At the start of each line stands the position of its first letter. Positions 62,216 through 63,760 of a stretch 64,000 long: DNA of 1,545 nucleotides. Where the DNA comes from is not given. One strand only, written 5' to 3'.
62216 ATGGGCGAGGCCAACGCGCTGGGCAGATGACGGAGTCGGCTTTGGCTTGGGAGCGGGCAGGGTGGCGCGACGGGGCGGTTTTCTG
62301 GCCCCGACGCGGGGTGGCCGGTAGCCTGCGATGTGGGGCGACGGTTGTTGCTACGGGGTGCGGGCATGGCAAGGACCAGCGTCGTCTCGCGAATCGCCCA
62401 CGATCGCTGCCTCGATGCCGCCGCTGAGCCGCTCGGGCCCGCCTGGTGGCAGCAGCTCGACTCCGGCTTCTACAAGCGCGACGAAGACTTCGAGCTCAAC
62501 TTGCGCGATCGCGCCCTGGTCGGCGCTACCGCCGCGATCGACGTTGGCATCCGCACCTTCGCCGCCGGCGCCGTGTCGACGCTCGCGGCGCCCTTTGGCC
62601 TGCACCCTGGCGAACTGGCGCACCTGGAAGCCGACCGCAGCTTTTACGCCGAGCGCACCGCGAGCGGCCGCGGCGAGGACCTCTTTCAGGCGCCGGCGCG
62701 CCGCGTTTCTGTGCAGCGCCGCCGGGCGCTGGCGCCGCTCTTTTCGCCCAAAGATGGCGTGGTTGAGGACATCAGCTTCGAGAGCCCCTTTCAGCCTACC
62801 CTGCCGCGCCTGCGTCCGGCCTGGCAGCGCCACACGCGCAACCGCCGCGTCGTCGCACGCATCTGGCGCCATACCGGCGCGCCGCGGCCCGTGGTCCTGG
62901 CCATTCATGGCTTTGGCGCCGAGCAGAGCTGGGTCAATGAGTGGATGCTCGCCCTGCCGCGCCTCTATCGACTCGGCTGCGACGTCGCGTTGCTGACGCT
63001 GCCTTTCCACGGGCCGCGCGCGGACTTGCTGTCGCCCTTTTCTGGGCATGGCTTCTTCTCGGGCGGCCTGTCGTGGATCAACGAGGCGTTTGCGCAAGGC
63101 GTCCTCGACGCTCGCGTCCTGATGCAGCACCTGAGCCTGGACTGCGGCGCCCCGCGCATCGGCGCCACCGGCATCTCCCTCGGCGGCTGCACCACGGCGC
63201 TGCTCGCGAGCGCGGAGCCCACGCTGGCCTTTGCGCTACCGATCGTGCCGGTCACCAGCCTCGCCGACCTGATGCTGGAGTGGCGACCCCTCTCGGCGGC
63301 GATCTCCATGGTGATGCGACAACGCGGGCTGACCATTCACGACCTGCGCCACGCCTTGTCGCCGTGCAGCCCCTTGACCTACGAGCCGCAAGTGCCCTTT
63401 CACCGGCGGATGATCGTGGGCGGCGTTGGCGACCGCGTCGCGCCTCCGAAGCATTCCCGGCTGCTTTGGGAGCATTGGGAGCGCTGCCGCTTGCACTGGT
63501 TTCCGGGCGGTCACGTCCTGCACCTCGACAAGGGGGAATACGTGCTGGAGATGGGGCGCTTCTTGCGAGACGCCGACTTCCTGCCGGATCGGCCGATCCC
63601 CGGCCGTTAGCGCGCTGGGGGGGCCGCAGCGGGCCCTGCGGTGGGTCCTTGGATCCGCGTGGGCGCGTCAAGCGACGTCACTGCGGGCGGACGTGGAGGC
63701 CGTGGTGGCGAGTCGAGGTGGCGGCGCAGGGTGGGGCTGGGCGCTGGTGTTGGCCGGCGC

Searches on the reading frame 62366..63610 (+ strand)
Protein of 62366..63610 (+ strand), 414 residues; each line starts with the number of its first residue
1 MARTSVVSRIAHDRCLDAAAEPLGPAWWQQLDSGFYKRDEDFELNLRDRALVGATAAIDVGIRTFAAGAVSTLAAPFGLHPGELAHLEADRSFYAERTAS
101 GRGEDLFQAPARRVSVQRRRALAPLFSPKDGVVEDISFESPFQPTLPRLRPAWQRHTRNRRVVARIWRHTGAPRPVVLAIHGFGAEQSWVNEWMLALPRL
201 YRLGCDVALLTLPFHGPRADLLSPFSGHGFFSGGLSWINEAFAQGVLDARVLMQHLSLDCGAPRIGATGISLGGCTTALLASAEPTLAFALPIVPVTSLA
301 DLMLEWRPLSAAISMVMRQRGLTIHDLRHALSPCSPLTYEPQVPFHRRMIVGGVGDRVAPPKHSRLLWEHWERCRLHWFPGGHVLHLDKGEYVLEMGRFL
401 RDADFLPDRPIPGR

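Call 59: find_encoding_contigs(protein=window:62366-63610:+, flank=10000, max_places=2)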
Protein window:62366-63610:+ (414 aa): 10 contigs read that carry it; 2 places shown.
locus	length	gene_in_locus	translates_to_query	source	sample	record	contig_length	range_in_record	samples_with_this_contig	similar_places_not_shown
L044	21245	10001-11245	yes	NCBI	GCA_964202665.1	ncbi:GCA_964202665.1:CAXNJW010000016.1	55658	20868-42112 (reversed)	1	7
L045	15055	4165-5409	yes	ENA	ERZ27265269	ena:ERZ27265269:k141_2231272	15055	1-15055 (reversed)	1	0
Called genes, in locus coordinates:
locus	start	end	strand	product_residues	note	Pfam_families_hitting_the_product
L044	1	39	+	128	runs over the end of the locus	-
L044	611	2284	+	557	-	PF13439:Glyco_transf_4, PF00534:Glycos_transf_1, PF13692:Glyco_trans_1_4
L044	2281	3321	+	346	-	PF04488:Gly_transf_sug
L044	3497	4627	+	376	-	-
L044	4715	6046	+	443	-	PF13439:Glyco_transf_4, PF13579:Glyco_trans_4_4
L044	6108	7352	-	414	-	-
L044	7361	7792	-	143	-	-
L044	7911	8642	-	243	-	PF02586:SRAP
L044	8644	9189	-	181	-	PF20398:DUF6691 (weak), PF04143:Sulf_transp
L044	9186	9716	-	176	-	PF04143:Sulf_transp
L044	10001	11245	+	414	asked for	PF09752:ABHD18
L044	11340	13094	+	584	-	PF00188:CAP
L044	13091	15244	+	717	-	PF16889:Hepar_II_III_N, PF07940:Hepar_II_III_C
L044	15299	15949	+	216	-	PF03364:Polyketide_cyc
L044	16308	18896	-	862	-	PF00413:Peptidase_M10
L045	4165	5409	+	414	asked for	PF09752:ABHD18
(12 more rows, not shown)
